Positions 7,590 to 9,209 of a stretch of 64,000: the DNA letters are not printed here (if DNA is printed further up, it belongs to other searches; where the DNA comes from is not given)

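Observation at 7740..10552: Sulfide-sensing module: a sigma-54 activator divergent from sqr, with a perfect -24/-12 promoter and TGTCA palindromes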

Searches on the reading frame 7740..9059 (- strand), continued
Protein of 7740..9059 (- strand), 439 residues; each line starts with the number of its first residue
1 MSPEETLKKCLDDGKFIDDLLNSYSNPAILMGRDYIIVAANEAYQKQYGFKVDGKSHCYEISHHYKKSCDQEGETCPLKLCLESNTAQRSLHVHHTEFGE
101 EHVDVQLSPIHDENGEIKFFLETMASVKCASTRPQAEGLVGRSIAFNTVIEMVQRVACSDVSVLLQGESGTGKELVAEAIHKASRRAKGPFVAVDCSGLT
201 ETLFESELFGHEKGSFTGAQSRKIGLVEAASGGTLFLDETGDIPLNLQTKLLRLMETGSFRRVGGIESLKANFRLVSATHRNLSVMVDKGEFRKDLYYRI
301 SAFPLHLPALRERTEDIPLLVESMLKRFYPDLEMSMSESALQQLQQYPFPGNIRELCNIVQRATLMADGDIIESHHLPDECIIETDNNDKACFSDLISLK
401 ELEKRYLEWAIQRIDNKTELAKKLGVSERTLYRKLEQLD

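Call 21: find_encoding_contigs(protein=P0070, flank=6000, max_places=2)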
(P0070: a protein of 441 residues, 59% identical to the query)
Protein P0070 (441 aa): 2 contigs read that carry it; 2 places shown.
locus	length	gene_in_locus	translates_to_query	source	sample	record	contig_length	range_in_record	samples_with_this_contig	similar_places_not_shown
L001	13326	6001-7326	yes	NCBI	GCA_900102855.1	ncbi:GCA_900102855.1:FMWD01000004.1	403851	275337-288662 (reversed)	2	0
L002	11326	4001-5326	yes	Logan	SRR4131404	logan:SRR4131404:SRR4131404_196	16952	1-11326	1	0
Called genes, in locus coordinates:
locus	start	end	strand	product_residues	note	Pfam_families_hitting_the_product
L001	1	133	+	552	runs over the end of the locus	PF20142:Scaffold, PF01471:PG_binding_1, PF03734:YkuD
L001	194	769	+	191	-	PF05951:Peptidase_M15_2, PF08291:Peptidase_M15_3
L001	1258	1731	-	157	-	-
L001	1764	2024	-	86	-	-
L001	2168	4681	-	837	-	PF13298:LigD_N, PF01068:DNA_ligase_A_M, PF04679:DNA_ligase_A_C, PF21686:LigD_Prim-Pol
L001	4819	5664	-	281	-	PF02735:Ku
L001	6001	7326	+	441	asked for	PF08448:PAS_4, PF00158:Sigma54_activat, PF14532:Sigma54_activ_2, PF07728:AAA_5, PF25601:AAA_lid_14, PF02954:HTH_8 (faint)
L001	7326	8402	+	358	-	-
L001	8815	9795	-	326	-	-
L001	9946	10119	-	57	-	-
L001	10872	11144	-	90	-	-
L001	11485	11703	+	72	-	-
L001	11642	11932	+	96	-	-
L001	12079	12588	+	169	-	PF19502:DUF6036 (weak)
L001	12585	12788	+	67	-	-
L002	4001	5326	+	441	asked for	PF08448:PAS_4, PF00158:Sigma54_activat, PF14532:Sigma54_activ_2, PF07728:AAA_5, PF25601:AAA_lid_14, PF02954:HTH_8 (faint)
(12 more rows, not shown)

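Call 22: find_encoding_contigs(protein=P0119, flank=6000, max_places=2)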
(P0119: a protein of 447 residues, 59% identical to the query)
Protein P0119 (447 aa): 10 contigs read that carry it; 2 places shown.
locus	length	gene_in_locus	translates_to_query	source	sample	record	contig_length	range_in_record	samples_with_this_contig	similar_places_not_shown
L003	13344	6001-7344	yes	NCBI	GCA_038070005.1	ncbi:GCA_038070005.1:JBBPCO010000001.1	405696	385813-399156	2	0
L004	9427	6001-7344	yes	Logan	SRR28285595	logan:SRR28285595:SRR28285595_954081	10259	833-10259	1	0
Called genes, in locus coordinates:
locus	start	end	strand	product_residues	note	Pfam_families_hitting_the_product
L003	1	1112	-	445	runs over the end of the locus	PF07992:Pyr_redox_2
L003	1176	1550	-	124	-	PF00581:Rhodanese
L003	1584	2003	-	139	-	PF01152:Bac_globin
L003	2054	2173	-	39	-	PF08173:YbgT_YccB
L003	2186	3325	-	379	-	PF02322:Cyt_bd_oxida_II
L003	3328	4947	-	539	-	PF01654:Cyt_bd_oxida_I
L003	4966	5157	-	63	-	PF28236:CydP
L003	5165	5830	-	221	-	-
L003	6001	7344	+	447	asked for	PF08448:PAS_4, PF00158:Sigma54_activat, PF13191:AAA_16 (weak), PF14532:Sigma54_activ_2, PF07728:AAA_5, PF25601:AAA_lid_14, PF02954:HTH_8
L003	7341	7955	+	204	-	PF06508:QueC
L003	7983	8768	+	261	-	PF01925:TauE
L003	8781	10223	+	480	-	PF00149:Metallophos (weak), PF02872:5_nucleotid_C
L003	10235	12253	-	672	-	PF03190:Thioredox_DsbH, PF13899:Thioredoxin_7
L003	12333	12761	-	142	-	-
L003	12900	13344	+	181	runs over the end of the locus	PF00929:RNase_T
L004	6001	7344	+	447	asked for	PF08448:PAS_4, PF00158:Sigma54_activat, PF13191:AAA_16 (weak), PF14532:Sigma54_activ_2, PF07728:AAA_5, PF25601:AAA_lid_14, PF02954:HTH_8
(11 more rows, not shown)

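Call 47: search_protein_families(library=ncbifam, proteins=[window:7743-9059:-], max_evalue=0.001)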
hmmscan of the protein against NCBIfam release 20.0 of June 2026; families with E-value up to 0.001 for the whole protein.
window:7743-9059:- (439 aa): 27 families (the best 25 are shown)
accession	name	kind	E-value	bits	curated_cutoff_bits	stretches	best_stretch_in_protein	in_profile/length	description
TIGR01817.1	nifA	equivalog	2e-98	330.5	528.85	1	130-377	189-438/534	nif-specific transcriptional activator NifA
NF038308.1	RNA_repair_RtcR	equivalog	7e-91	305.7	650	1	119-388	162-443/530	RNA repair transcriptional activator RtcR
NF041552.1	TF_PrdR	equivalog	1e-90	304.7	795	1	128-438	259-576/577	sigma-54 dependent transcriptional regulator PrdR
TIGR01818.1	ntrC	equivalog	6.3e-90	302.2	558.6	1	133-384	130-384/463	nitrogen regulation protein NR(I)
TIGR02915.1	PEP_resp_reg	equivalog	9.3e-90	301.6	502.6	1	130-437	132-441/445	PEP-CTERM-box response regulator transcription factor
NF008469.0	PRK11361.1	equivalog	2.7e-89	300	714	1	128-437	134-453/461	acetoacetate metabolism transcriptional regulator AtoC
NF003451.0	PRK05022.1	equivalog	1.3e-82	278.2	476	1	133-371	186-427/512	nitric oxide reductase transcriptional regulator NorR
TIGR02329.1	propionate_PrpR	equivalog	2.9e-81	273.7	499.2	1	130-436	205-525/526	propionate catabolism operon regulatory protein PrpR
NF011953.0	PRK15424.1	equivalog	1.1e-79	268.5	703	1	125-437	207-533/538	propionate catabolism operon regulatory protein PrpR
NF011695.0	PRK15115.1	equivalog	1.4e-76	258.1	763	1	122-435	120-432/445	two-component system response regulator GlrR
TIGR02974.1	phageshock_pspF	equivalog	1.6e-76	257.7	443.55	1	139-368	1-234/336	phage shock protein operon transcriptional activator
NF041946.1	LuxO_transreg_Vib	equivalog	2.2e-76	257.6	800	1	129-380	125-379/463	quorum-sensing sigma-54 dependent transcriptional regulator LuxO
NF050807.1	TransRegFlbDCaul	equivalog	3.7e-76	256.8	750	1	125-437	107-437/454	sigma-54-dependent transcriptional regulator FlbD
NF007689.0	PRK10365.1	equivalog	4.6e-76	256.4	760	1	135-435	137-439/441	sigma-54-dependent response regulator transcription factor ZraR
NF041906.1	V4R_TF_MobR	exception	1.6e-74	251.4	999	1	140-435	235-541/544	phenol degradation transcriptional regulator MobR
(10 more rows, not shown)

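Call 59: predict_structure(alignment_id=A1)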
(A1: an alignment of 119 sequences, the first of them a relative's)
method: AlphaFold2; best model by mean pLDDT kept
length: 439 residues; sequences in the alignment: 119
mean_pLDDT: 87.7   pTM: 0.75
mean pLDDT of the five models: 87.7, 85.9, 85.2, 84.7, 84.6
residues with pLDDT >= 90: 232; 70-90: 177; 50-70: 26; < 50: 4
segments of 3 or more residues with pLDDT < 50: none
pLDDT, mean of each block of 10 residues (from residue 1): 51 81 93 92 91 89 87 85 90 85 91 89 88 81 89 89 94 94 93 87 82 74 90 95 90 93 89 96 95 95 94 93 92 93 92 94 93 94 63 69 84 85 90 82
secondary structure, 60 per line:
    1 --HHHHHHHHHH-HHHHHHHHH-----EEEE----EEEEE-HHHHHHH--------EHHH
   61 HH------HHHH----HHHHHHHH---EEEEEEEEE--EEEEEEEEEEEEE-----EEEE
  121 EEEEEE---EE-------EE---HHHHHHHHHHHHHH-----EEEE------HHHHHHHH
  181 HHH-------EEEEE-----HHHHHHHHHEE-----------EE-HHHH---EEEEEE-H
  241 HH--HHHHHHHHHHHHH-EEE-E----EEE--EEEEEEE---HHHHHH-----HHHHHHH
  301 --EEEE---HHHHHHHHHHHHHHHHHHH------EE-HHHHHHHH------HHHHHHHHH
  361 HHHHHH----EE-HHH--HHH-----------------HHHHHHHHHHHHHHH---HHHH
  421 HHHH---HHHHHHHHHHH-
elements in order: H3-12 H14-22 E28-31 E36-40 H42-48 H58-62 H69-72 H77-84 E88-96 E99-111 E117-126 H144-157 E163-166 H173-183 E191-195 H201-209 H226-229 E233-238 H245-257 E259-261 E268-270 E273-279 H283-288 H294-300 E303-306 H310-328 H338-345 H352-366 H399-413 H417-424 H428-438

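Call 63: fold_search(model_id=the predicted structure, library=pdb)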
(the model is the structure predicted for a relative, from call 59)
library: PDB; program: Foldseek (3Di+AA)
matches with E <= 10: 1871; with E <= 0.001: 1105
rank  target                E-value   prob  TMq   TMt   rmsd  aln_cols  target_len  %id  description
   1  5exs                  1.3e-29  1.00  0.54  0.93   1.7       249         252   46  AAA+ ATPase FleQ from Pseudomonas aeruginosa bound to ATP-gamma-S (released 2016-01-13)
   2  6jdl                  1.5e-29  1.00  0.54  0.94   1.7       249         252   46  Central domain of FleQ H287A mutant in complex with ATPgS and Mg (released 2019-11-27)
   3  5m7n_B                3.2e-29  1.00  0.52  0.53  12.7       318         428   37  Crystal structure of NtrX from Brucella abortus in complex with ATP processed with the CrystalDirect automated mountin (released 2017-01-25)
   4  6jdi                  5.7e-29  1.00  0.55  0.94   1.7       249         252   46  Central domain of FleQ H287N mutant in complex with ATPgS and Mg (released 2019-11-27)
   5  5m7p_B                6.5e-29  1.00  0.52  0.52  12.8       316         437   38  Crystal structure of NtrX from Brucella abortus in complex with ADP processed with the CrystalDirect automated mountin (released 2017-01-25)
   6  5exp                  7.3e-29  1.00  0.54  0.93   1.6       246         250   47  AAA+ domain of FleQ from Pseudomonas aeruginosa (released 2016-01-13)
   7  5m7o_A                2.1e-28  1.00  0.52  0.51  10.1       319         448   38  Crystal structure of NtrX from Brucella abortus processed with the CrystalDirect automated mounting and cryo-cooling t (released 2017-01-25)
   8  6j7e                  4.7e-28  1.00  0.55  0.94   1.7       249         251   46  Crystal Structure of Central domain of FleQ in complex with ATPgS and Mg (released 2019-11-27)
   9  5m7o_B                7.1e-28  1.00  0.52  0.52  12.3       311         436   38  Crystal structure of NtrX from Brucella abortus processed with the CrystalDirect automated mounting and cryo-cooling t (released 2017-01-25)
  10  8p53_C                7.5e-28  1.00  0.53  0.62   2.1       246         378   46  Cryo-EM structure of the c-di-GMP-free FleQ-FleN master regulator complex of P. aeruginosa (released 2023-12-13)
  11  7ejw_D                1.1e-27  1.00  0.53  0.88   2.9       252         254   46  Crystal structure of FleN in complex with FleQ AAA+ doamain (released 2021-12-22)
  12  8p53_D                1.2e-27  1.00  0.53  0.62   2.1       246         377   46  Cryo-EM structure of the c-di-GMP-free FleQ-FleN master regulator complex of P. aeruginosa (released 2023-12-13)
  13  5m7p_A                1.5e-27  1.00  0.51  0.51   9.7       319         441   36  Crystal structure of NtrX from Brucella abortus in complex with ADP processed with the CrystalDirect automated mountin (released 2017-01-25)
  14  1ny5_A                2.2e-27  1.00  0.53  0.60   1.7       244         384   45  Crystal structure of sigm54 activator (AAA+ ATPase) in the inactive state (released 2003-11-11)
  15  3m0e_A                2.8e-27  1.00  0.50  0.86   2.4       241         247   44  Crystal structure of the ATP-bound state of Walker B mutant of NtrC1 ATPase domain (released 2010-11-03)
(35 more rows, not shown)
